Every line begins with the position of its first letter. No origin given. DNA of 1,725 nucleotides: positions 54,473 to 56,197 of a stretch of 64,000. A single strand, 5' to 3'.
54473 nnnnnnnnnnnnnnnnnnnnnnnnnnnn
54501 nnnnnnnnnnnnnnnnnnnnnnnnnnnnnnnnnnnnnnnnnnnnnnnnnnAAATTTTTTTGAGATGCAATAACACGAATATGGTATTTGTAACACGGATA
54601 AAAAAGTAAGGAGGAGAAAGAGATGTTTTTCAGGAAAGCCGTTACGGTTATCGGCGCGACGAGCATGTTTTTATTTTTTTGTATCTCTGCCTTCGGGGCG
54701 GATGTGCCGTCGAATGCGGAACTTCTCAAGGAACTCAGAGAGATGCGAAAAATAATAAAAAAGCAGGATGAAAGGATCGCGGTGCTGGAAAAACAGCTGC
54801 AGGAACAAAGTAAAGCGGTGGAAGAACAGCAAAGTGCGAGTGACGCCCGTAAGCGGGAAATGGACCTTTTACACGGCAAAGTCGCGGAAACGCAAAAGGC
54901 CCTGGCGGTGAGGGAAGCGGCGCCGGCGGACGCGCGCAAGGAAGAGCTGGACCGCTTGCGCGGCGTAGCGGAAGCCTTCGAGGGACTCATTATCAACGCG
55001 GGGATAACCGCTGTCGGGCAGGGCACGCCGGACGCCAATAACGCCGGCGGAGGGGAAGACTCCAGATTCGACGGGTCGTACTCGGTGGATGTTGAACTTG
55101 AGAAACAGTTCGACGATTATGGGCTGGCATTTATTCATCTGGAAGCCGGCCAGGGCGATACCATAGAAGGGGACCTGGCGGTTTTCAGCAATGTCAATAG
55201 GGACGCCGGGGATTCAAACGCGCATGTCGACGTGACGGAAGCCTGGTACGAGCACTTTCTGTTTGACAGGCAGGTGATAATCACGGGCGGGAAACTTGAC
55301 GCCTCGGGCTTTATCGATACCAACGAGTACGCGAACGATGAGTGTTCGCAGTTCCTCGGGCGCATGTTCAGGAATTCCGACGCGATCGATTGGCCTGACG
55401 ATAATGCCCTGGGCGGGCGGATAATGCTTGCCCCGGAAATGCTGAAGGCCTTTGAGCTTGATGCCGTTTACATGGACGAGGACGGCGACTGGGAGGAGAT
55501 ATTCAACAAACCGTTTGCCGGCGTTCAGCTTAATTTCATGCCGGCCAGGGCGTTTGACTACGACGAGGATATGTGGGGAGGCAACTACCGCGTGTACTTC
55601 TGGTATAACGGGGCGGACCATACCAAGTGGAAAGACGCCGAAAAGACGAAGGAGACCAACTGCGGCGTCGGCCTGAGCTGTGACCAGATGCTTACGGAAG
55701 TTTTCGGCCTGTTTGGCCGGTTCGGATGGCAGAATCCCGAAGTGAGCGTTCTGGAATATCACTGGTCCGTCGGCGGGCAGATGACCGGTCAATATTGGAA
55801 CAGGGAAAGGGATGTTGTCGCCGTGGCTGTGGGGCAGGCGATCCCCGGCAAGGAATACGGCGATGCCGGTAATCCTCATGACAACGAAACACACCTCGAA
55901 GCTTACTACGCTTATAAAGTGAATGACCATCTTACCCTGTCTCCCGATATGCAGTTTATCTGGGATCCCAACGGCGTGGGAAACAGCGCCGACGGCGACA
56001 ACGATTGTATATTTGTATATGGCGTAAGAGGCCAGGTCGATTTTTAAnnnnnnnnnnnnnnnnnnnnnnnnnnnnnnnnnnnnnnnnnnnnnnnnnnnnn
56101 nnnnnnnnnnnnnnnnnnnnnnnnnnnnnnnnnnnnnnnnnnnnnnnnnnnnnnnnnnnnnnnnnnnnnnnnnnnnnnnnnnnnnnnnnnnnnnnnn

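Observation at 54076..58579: NikR with a perfect 27-bp palindromic operator, an adjacent outer-membrane beta-barrel, and a NikM-PDGLE-Q-O ECF nickel transporter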

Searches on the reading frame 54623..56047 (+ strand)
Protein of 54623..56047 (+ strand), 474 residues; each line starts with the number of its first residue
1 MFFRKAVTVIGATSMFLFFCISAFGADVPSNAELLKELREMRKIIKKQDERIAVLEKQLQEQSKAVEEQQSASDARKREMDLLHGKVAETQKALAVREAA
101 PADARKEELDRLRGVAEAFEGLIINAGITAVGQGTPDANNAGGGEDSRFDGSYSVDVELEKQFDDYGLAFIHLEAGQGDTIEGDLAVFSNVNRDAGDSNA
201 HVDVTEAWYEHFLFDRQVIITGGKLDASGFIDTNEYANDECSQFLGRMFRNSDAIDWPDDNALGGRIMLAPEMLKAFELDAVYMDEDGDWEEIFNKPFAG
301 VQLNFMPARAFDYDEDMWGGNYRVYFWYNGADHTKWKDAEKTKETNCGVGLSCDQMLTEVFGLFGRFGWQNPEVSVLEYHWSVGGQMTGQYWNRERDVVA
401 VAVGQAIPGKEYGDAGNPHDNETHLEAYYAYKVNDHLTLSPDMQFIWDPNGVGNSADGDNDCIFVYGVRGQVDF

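Call 3: search_protein_families(library=pfam, proteins=[window:54623-56047:+], max_evalue=0.01)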
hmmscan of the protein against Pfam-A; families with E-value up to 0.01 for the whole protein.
window:54623-56047:+ (474 aa): 3 families
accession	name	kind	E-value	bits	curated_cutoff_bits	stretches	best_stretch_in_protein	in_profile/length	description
PF04966.18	OprB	-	1.7e-30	107.1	22.9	1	154-474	13-372/372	Carbohydrate-selective porin, OprB family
PF04338.18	DUF481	-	1.2e-05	25.8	21.1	1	337-454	42-160/210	Protein of unknown function, DUF481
PF04102.17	SlyX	-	0.0083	17.2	30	0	49-95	9-55/67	SlyX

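Call 7: search_protein_families(library=ncbifam, proteins=[window:54623-56047:+], max_evalue=0.001)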
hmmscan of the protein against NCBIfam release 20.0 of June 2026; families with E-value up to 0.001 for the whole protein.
window:54623-56047:+ (474 aa): 1 family
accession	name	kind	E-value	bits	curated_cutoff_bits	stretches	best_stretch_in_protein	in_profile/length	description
NF033921.0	por_somb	subfamily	9.8e-06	24.5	100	1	400-474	417-485/485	iron uptake porin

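Call 14: find_homologous_proteins(query=window:54623-56044:+, max_evalue=0.00001)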
Query window:54623-56044:+ (474 aa): 359 proteins with E <= 0.00001 among 8000 candidates; the best 120 are listed.
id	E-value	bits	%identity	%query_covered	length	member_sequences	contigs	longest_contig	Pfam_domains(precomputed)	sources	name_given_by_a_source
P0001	0.0e+0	1040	93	100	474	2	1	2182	PF04338.19,PF04966.19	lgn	-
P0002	6.1e-207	706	67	100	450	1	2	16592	PF04966.19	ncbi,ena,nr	ncbi:MAG: carbohydrate porin [Candidatus Omnitrophica bacterium]|nr:carbohydrate porin [Candidatus O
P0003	3.7e-201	687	63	100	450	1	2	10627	PF04966.19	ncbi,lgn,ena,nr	ncbi:MAG: carbohydrate porin [Candidatus Omnitrophica bacterium]|nr:carbohydrate porin [Candidatus O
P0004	6.2e-189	647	62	99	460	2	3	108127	PF04966.19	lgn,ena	-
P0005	6.9e-185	634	61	100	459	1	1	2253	PF04966.19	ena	-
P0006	1.4e-184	633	60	100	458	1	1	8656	PF04966.19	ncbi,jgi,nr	ncbi:MAG: carbohydrate porin [Candidatus Omnitrophica bacterium]|nr:carbohydrate porin [Candidatus O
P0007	1.4e-183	629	59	99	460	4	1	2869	PF04966.19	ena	-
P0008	2.8e-181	622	61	100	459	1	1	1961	PF04966.19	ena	-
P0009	5.6e-179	614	60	98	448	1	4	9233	PF04966.19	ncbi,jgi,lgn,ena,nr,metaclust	ncbi:MAG: carbohydrate porin [Candidatus Aadella gelida]|nr:carbohydrate porin [Candidatus Aadella g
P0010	1.5e-178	613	57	98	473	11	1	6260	PF04338.19,PF04966.19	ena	-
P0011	9.7e-177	607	59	100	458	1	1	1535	PF04966.19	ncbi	-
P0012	1.6e-176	606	59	96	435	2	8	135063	PF04966.19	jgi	-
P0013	2.5e-175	602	57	99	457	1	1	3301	PF04966.19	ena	-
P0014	4.5e-172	591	58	100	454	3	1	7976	PF04966.19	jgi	-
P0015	2.5e-171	589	56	98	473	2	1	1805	PF04966.19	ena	-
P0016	7.4e-171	587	58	97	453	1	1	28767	PF04966.19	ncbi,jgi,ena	-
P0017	5.1e-169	581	57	99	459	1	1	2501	PF04966.19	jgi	jgi:high affinity Mn2+ porin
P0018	1.2e-168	580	58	95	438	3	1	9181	PF04966.19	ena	-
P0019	1.1e-167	577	55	100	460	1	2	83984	PF04966.19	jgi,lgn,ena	-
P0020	1.0e-166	574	59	94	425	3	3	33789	PF04966.19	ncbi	ncbi:MAG: carbohydrate porin [Candidatus Omnitrophota bacterium]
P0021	3.9e-166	572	56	99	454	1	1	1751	PF04966.19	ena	-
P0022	4.3e-166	572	55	100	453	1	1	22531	PF04966.19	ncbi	ncbi:MAG: carbohydrate porin [Candidatus Omnitrophota bacterium]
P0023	3.1e-165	569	55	100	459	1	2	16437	PF04966.19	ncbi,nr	ncbi:MAG: carbohydrate porin [Candidatus Omnitrophica bacterium]|nr:carbohydrate porin [Candidatus O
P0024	5.9e-165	568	56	99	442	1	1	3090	PF04338.19,PF04966.19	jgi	jgi:carbohydrate-selective porin OprB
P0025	1.1e-164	567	56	96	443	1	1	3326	PF04338.19,PF04966.19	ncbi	-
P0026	1.8e-163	563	56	100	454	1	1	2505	PF04966.19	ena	-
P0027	7.1e-161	554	56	97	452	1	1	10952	PF04966.19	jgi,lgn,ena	-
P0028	1.2e-160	554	55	97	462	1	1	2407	PF04966.19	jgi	-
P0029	2.9e-160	552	56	97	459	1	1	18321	PF04966.19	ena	-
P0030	3.0e-159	549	54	99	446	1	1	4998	PF04966.19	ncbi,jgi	ncbi:MAG: carbohydrate porin [Candidatus Omnitrophota bacterium]|jgi:hypothetical protein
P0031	4.6e-159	548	52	99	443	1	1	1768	PF04966.19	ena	-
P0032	1.5e-157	544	54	97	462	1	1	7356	PF04338.19,PF04966.19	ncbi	ncbi:MAG: carbohydrate porin [Candidatus Omnitrophota bacterium]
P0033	4.6e-157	542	55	96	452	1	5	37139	PF04966.19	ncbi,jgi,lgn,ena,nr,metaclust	ncbi:MAG: carbohydrate porin [Candidatus Aadella gelida]|nr:carbohydrate porin [Candidatus Aadella g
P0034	1.4e-155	537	52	100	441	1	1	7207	PF04966.19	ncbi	-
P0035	1.0e-154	534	53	99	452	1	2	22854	PF04966.19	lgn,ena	-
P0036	2.1e-154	533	52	98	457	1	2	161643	PF04966.19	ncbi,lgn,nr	ncbi:MAG: carbohydrate porin [Candidatus Omnitrophica bacterium]|nr:carbohydrate porin [Candidatus O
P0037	2.2e-154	533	53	100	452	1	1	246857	PF04966.19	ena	-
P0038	3.9e-154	532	52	99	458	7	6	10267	PF04966.19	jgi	jgi:hypothetical protein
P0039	4.4e-154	532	53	95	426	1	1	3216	PF04966.19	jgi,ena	-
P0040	6.3e-154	532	69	68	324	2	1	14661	PF04966.19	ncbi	ncbi:MAG: carbohydrate porin, partial [Candidatus Omnitrophota bacterium]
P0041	3.4e-153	529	52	99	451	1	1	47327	PF04966.19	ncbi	ncbi:MAG: carbohydrate porin [Candidatus Omnitrophota bacterium]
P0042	3.9e-152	526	54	98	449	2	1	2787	PF04966.19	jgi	-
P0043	1.9e-151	523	51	98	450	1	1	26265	PF04966.19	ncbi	-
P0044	9.3e-151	521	54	97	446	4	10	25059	PF04966.19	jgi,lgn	jgi:carbohydrate-selective porin OprB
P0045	2.2e-150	520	52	100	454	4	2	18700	PF04966.19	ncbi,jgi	jgi:carbohydrate-selective porin OprB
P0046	3.9e-150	519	52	97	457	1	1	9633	PF04966.19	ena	-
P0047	4.3e-150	519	54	98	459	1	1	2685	PF04966.19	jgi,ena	-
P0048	1.3e-149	517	52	100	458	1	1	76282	PF04966.19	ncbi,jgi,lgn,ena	ncbi:MAG: carbohydrate porin [Candidatus Omnitrophota bacterium]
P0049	4.7e-148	512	51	97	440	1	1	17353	PF04338.19,PF04966.19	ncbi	ncbi:MAG: carbohydrate porin [Candidatus Omnitrophota bacterium]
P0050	1.6e-147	510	54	98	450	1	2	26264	PF04966.19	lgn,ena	-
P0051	3.8e-147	509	51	97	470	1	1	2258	PF04966.19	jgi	jgi:high affinity Mn2+ porin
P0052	3.0e-146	506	51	99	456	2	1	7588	PF04966.19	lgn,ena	-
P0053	2.3e-144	500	51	100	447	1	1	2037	PF04966.19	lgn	-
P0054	2.3e-143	497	51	99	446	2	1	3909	PF04966.19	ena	-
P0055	6.5e-143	495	49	99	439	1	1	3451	PF04966.19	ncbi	ncbi:MAG: carbohydrate porin [Candidatus Omnitrophota bacterium]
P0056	1.5e-142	494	59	78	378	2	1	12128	PF04966.19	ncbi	ncbi:carbohydrate porin, partial [Candidatus Omnitrophota bacterium]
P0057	8.0e-141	488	50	100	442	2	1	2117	PF04966.19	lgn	-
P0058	6.0e-140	485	48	98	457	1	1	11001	PF04338.19,PF04966.19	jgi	jgi:high affinity Mn2+ porin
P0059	2.8e-139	483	63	68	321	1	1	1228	PF04338.19,PF04966.19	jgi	jgi:carbohydrate-selective porin OprB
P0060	6.8e-139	482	51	95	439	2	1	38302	PF04966.19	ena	-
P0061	9.2e-139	482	48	97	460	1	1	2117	PF04966.19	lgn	-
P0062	2.2e-137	477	58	74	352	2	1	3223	PF04966.19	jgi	jgi:carbohydrate-selective porin OprB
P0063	1.2e-136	475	49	99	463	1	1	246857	PF04966.19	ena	-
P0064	1.4e-134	468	46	98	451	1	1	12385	PF04966.19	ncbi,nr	ncbi:MAG: carbohydrate porin [Candidatus Aadella gelida]|nr:carbohydrate porin [Candidatus Aadella g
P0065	1.4e-131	458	48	97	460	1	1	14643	PF04966.19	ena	-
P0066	4.7e-131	456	47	99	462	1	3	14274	PF04966.19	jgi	-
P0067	6.8e-131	456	47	97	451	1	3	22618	PF04966.19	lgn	-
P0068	1.2e-130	455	48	99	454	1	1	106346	PF04966.19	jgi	-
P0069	2.0e-130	454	48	99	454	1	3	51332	PF04966.19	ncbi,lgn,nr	ncbi:MAG: carbohydrate porin [Candidatus Omnitrophica bacterium]|nr:carbohydrate porin [Candidatus O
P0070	1.3e-129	451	47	97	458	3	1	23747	PF04966.19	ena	-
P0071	2.2e-129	451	48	99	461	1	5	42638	PF04966.19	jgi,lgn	-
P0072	9.5e-129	449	46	100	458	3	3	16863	PF04966.19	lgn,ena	-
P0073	2.5e-128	447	49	92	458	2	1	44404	PF04966.19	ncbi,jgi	-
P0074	4.0e-126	440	47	93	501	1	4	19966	PF04966.19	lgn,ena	-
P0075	5.7e-126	439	48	93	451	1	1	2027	PF04966.19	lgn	-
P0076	7.9e-126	439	47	99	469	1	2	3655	PF04966.19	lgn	-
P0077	1.7e-125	438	48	97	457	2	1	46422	PF04966.19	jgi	-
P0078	2.0e-125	438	47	97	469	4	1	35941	PF04966.19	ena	-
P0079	5.1e-125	436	47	97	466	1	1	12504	PF04966.19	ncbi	-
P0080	7.5e-125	436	44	100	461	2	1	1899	PF04966.19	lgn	-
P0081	7.9e-125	436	46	98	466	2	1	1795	PF04966.19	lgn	-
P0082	1.0e-124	435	47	91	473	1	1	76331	PF04966.19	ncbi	ncbi:MAG: carbohydrate porin [Candidatus Omnitrophota bacterium]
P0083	3.2e-124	434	45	97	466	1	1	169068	PF04966.19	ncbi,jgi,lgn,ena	ncbi:MAG: carbohydrate porin [Candidatus Omnitrophota bacterium]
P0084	4.5e-124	433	45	97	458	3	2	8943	PF04966.19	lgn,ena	-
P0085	6.9e-124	432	47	95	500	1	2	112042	PF04966.19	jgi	-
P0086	2.7e-122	427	45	99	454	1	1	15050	PF04966.19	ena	-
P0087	5.7e-122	426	48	93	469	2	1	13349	PF04966.19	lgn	-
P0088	1.8e-121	425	46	100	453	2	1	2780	PF04966.19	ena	-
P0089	2.2e-121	424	43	95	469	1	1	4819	PF04966.19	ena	-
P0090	7.6e-120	419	43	98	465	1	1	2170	PF04966.19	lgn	-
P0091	2.4e-119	418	45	99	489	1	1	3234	PF04966.19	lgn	-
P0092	4.9e-119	416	45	97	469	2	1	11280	PF04966.19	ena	-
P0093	1.1e-118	415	48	87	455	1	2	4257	PF04966.19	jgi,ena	-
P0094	1.2e-118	415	44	89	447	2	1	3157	PF04966.19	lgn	-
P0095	8.7e-117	409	44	96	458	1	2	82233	PF04966.19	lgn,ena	-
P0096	2.2e-116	408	46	98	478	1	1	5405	PF04966.19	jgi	jgi:carbohydrate-selective porin OprB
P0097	3.0e-115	404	45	97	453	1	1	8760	PF04966.19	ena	-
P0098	3.5e-115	404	63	56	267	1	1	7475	PF04966.19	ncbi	ncbi:MAG: carbohydrate porin, partial [Candidatus Omnitrophota bacterium]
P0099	3.7e-115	404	45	97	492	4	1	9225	PF04966.19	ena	-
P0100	9.6e-115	402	45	94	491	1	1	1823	PF04966.19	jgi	-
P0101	1.5e-114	402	43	98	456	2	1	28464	PF04966.19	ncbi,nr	ncbi:MAG: carbohydrate porin [Candidatus Omnitrophica bacterium]|nr:carbohydrate porin [Candidatus O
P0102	5.2e-114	400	53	72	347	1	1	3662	PF04966.19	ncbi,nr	ncbi:MAG: carbohydrate porin, partial [Candidatus Orphnella occulta]|nr:carbohydrate porin [Candidat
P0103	1.5e-113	398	44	87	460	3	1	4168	PF04966.19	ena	-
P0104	2.2e-112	395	43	99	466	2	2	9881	PF04966.19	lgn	-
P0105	2.6e-112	394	42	97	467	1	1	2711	PF04966.19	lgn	-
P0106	4.0e-110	387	41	99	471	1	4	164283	PF04966.19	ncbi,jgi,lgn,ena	-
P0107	7.7e-110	386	50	84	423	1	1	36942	PF04966.19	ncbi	ncbi:carbohydrate porin [Candidatus Omnitrophota bacterium]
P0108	2.1e-109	385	50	84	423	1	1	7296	PF04966.19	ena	-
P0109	3.0e-108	381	42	100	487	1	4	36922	PF04966.19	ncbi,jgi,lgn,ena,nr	ncbi:MAG TPA: carbohydrate porin [Candidatus Omnitrophota bacterium]|nr:carbohydrate porin [Candidat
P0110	4.2e-108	380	51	77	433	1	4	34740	PF04966.19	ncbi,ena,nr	ncbi:MAG: carbohydrate porin [Candidatus Omnitrophica bacterium]|nr:carbohydrate porin [Candidatus O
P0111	4.4e-108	380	48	80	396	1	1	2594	PF04966.19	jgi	-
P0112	1.0e-107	379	48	84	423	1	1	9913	PF04966.19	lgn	-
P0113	3.2e-107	378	41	100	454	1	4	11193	PF04966.19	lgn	-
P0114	3.3e-107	377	49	84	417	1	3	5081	PF04966.19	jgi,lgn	-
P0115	4.9e-107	377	53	66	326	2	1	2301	PF04966.19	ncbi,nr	ncbi:MAG: carbohydrate porin, partial [Candidatus Omnitrophica bacterium]|nr:carbohydrate porin [Can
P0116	7.0e-107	376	49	84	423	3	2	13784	PF04966.19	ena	-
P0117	1.8e-106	375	48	84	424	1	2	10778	PF04966.19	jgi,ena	-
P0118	2.6e-106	375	46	91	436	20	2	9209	PF04966.19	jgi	jgi:high affinity Mn2+ porin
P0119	3.0e-106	374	42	100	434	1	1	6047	PF04966.19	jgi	jgi:hypothetical protein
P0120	4.5e-106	374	48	84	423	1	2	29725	PF04966.19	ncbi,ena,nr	ncbi:MAG: carbohydrate porin [Candidatus Omnitrophica bacterium]|nr:carbohydrate porin [Candidatus O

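Call 16: find_related_loci(query=A1, collection=genome_contigs, flank=7000)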
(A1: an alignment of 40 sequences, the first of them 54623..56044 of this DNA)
Query A1 (474 aa) in genome_contigs; peptide patterns used: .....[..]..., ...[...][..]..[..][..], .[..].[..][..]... (x = any residue, [..] = any of these).
451 stretches matched a pattern; 305 encode a relative of the query (tblastn E <= 1e-3); the best 80 are kept; 80 distinct loci.
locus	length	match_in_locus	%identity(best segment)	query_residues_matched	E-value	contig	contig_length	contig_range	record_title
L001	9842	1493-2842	67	1-474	0e+0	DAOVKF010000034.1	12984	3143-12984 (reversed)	MAG TPA_asm: Candidatus Omnitrophota bacterium isolate CSMAG_1412 CSMAG_1412_k141_2178110_length_12984_cov_9.0000, whole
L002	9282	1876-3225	63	1-474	0e+0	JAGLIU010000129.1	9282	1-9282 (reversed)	MAG: Candidatus Omnitrophota bacterium isolate RS_3_17 ROV157_3.bin.17.fa_129, whole genome shotgun sequence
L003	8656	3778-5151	60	1-474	0e+0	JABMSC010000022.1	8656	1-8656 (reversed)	MAG: Candidatus Omnitrophota bacterium isolate bin.644 k141_663704, whole genome shotgun sequence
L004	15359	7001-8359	58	1-474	0e+0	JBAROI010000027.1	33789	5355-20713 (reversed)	MAG: Candidatus Omnitrophota bacterium isolate MFD13429_ilm_asm_bin31 k127_104871, whole genome shotgun sequence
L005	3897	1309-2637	60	9-474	0e+0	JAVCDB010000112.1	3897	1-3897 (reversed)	MAG: Candidatus Aadella gelida isolate MAG_3300035698_848 Ga0374944_516710, whole genome shotgun sequence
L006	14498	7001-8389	57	12-474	0e+0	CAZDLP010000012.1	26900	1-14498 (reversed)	MAG TPA_asm: uncultured Planctomycetia bacterium isolate binchicken_co243_227 genome assembly, contig: NODE_1259_length_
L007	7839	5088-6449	58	1-474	0e+0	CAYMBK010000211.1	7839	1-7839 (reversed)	MAG TPA_asm: uncultured Planctomycetia bacterium isolate SRP067234_co1_283 genome assembly, contig: k99_103724, whole ge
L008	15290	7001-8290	59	23-474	3e-179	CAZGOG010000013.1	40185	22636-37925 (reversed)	MAG TPA_asm: uncultured Planctomycetia bacterium isolate binchicken_co334_259 genome assembly, contig: NODE_1533_length_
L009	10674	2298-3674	55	1-474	9e-174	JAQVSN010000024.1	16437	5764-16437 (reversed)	MAG: Candidatus Omnitrophota bacterium isolate STF1_275 NODE_9361_length_16437_cov_5.254445_Sandtown_F1, whole genome sh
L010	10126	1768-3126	55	1-474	4e-170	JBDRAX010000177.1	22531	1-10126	MAG: Candidatus Omnitrophota bacterium isolate MEGAHIT-group-1.1021 k141_12955141, whole genome shotgun sequence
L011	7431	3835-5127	55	22-474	3e-166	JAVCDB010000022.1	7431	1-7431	MAG: Candidatus Aadella gelida isolate MAG_3300035698_848 Ga0374944_516699, whole genome shotgun sequence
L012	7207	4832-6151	52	3-474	1e-162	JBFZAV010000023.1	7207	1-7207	MAG: Candidatus Omnitrophota bacterium isolate PPR_0476 k121_4544376, whole genome shotgun sequence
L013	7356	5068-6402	54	16-474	7e-163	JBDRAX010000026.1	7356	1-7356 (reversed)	MAG: Candidatus Omnitrophota bacterium isolate MEGAHIT-group-1.1021 k141_13360794, whole genome shotgun sequence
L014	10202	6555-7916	53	14-474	5e-161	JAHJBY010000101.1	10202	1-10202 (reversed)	MAG: Candidatus Omnitrophota bacterium isolate Modern_marine.mb.279 Modern_marine.mb.279_k141_2165035, whole genome shot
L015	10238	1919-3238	51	12-474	4e-161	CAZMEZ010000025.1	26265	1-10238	MAG TPA_asm: uncultured Planctomycetia bacterium isolate SRP141376_co1_78 genome assembly, contig: NODE_4193_length_2626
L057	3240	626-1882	42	30-474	2e-104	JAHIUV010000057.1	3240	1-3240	MAG: Candidatus Omnitrophota bacterium isolate MM_PC_MetaG.mb.37 MM_PC_MetaG.mb.37_k141_418291, whole genome shotgun seq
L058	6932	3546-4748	45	79-474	7e-102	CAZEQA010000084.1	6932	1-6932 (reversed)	MAG TPA_asm: uncultured Planctomycetia bacterium isolate binchicken_co34_26 genome assembly, contig: NODE_19582_length_6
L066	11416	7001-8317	43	34-474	4e-99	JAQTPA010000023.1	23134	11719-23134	MAG: Candidatus Omnitrophota bacterium isolate STB_105 NODE_4884_length_23134_cov_19.656279_Sandtown_B, whole genome sho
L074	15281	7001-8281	42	41-474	2e-97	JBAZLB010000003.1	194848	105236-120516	MAG: Candidatus Omnitrophota bacterium isolate SO_2017_LW4_158 scaffold_218_c1_LW137-91_2017, whole genome shotgun seque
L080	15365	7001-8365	39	1-474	3e-96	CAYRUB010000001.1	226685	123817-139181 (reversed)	MAG TPA_asm: uncultured Planctomycetales bacterium isolate binchicken_co220_28 genome assembly, contig: NODE_6_length_22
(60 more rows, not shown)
